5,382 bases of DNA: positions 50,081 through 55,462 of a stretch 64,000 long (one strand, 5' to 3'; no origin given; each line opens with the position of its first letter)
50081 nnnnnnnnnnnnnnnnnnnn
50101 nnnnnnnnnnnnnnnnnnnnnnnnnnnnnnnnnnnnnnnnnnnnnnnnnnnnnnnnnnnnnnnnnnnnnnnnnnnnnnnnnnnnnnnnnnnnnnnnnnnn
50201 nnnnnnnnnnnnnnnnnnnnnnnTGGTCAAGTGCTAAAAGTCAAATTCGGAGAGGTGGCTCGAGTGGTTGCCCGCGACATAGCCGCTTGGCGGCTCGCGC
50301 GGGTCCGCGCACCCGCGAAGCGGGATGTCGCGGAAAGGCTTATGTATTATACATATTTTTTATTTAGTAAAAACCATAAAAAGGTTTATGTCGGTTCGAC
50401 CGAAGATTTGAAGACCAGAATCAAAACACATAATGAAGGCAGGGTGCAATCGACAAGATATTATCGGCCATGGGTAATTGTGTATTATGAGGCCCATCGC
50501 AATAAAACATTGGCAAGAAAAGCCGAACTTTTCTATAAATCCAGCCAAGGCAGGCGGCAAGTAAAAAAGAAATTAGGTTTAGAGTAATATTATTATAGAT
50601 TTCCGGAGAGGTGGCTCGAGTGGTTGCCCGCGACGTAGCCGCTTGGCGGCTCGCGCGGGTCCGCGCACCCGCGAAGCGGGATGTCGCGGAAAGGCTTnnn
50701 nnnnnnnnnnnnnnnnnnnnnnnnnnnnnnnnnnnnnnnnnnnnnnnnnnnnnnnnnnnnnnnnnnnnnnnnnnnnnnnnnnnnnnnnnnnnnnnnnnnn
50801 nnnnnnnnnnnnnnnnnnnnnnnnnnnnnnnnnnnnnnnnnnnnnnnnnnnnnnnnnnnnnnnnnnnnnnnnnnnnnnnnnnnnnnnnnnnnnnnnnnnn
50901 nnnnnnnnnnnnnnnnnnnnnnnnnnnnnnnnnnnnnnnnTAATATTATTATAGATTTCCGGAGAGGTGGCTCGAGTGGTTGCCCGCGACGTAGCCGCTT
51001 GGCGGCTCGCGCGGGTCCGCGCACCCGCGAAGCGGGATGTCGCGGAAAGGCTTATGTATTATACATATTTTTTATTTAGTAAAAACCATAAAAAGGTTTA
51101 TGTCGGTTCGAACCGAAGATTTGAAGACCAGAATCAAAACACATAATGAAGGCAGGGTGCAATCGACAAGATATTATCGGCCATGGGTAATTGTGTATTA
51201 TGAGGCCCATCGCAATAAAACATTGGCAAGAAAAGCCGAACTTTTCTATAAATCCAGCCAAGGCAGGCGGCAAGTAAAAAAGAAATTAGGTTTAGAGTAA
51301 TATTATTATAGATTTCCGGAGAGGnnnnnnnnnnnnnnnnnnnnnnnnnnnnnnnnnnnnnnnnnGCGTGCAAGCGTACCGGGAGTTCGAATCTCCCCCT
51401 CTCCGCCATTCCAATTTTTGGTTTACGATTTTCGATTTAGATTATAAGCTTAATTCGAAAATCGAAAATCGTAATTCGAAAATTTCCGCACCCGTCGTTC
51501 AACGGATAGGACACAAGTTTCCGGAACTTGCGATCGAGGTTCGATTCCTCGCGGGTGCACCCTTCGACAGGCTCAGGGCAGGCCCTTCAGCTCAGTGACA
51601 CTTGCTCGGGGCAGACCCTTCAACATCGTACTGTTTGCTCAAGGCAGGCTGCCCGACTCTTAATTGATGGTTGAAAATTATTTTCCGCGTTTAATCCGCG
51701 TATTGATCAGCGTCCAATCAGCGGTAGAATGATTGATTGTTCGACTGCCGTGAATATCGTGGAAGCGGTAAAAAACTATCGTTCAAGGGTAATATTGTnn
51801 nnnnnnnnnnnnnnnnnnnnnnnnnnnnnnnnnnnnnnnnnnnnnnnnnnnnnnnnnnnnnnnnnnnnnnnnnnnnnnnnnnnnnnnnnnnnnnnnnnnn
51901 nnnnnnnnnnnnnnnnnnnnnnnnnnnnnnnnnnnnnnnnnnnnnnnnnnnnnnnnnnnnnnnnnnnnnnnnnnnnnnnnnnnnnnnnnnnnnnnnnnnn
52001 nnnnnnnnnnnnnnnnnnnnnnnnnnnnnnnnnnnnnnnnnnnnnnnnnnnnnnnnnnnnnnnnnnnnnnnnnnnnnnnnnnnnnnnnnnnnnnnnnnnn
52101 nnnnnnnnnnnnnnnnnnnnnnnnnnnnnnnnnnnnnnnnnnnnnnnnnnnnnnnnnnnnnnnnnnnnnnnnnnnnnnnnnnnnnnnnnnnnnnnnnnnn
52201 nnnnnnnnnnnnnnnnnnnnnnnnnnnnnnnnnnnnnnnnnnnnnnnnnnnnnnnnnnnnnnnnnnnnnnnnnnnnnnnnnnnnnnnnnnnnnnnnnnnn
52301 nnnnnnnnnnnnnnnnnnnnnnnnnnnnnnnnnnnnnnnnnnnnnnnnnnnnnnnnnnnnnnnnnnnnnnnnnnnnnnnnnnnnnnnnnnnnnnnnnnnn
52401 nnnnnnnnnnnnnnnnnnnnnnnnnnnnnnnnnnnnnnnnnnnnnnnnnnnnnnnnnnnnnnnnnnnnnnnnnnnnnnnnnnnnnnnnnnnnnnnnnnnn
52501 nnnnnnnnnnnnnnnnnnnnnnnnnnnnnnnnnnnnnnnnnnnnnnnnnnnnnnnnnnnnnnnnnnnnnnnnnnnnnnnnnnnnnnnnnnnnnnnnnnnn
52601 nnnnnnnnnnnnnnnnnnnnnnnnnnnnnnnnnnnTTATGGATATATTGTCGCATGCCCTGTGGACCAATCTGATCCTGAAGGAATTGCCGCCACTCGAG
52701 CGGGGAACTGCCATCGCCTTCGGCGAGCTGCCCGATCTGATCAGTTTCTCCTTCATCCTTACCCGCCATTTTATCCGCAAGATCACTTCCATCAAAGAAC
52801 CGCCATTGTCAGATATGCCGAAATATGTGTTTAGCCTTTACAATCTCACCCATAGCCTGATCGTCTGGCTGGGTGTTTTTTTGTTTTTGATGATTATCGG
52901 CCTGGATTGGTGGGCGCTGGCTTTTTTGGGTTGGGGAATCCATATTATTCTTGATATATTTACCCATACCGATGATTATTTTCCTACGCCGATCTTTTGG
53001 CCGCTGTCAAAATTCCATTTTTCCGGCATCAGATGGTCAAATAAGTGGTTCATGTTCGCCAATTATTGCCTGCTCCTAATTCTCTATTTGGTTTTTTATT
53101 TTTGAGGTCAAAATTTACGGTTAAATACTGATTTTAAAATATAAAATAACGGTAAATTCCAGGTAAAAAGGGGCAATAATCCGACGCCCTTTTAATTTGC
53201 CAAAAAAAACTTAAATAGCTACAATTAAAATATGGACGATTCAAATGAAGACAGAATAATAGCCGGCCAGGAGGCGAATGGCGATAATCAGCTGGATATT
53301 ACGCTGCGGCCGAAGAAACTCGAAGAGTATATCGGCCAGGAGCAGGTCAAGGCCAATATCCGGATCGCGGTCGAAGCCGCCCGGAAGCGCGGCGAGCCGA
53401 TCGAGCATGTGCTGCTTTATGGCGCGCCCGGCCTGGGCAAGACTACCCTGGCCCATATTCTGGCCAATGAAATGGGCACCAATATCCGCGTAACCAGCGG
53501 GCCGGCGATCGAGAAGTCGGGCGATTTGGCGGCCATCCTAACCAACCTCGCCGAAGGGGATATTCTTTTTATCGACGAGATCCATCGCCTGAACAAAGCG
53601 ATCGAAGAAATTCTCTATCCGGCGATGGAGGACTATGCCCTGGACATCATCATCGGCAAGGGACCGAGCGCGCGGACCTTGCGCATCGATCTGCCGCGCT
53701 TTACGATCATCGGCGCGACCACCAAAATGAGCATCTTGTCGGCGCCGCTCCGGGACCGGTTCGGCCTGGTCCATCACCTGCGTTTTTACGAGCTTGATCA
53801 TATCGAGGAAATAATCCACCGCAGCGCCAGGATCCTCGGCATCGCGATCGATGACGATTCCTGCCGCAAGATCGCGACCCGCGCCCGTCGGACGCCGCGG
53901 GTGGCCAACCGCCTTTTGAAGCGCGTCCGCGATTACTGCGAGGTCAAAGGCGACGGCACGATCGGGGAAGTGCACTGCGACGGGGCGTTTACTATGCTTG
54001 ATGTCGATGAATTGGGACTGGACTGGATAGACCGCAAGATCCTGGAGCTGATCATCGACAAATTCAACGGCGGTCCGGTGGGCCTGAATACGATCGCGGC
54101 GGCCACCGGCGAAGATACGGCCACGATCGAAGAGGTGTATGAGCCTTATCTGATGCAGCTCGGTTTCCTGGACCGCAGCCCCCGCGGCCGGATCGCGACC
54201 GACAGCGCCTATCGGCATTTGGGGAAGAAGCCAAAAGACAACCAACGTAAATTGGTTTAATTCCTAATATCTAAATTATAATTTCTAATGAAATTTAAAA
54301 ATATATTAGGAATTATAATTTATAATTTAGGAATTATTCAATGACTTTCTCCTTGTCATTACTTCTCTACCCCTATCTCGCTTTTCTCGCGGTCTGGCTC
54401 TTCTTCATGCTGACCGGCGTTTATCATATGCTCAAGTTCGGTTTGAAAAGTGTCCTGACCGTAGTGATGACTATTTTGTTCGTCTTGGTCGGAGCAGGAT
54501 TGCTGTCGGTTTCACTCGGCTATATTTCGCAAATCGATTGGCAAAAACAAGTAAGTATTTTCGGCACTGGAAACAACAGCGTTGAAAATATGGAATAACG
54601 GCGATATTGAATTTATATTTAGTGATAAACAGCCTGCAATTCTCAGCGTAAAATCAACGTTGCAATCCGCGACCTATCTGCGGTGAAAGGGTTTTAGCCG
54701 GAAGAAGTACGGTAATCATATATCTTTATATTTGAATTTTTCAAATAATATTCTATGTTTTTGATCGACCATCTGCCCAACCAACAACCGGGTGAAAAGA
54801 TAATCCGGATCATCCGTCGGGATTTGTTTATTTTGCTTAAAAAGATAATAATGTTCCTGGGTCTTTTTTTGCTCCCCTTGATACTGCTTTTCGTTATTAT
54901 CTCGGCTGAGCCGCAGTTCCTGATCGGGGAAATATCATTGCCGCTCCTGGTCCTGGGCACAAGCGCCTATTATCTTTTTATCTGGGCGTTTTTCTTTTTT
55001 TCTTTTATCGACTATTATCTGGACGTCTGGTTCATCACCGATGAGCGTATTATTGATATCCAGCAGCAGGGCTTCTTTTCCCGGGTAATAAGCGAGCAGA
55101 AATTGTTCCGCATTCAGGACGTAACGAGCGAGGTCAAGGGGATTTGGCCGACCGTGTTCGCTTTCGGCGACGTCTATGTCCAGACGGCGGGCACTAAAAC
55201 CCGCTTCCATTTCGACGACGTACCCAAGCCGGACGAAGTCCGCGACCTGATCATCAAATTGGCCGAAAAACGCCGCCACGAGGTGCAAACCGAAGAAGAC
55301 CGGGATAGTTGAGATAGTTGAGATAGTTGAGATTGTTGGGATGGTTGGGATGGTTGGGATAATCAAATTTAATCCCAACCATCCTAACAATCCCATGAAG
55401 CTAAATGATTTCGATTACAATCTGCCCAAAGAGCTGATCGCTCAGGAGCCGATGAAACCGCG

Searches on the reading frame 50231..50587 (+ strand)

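Call 83: search_protein_families(library=pfam, proteins=[window:50231-50587:+], max_evalue=0.001)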
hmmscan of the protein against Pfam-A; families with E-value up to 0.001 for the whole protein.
window:50231-50587:+ (118 aa): 1 family
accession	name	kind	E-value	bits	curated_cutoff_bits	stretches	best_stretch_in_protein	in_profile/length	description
PF01541.30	GIY-YIG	-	2.1e-15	57.2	22.6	1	38-108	1-74/78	GIY-YIG catalytic domain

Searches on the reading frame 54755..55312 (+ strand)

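Call 10: search_protein_families(library=pfam, proteins=[window:54755-55312:+])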
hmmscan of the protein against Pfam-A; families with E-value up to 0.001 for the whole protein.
window:54755-55312:+ (185 aa): 1 family
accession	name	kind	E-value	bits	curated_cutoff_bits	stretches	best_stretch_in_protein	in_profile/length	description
PF03703.20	bPH_2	-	1.5e-08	35.2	22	1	92-166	6-78/78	Bacterial PH domain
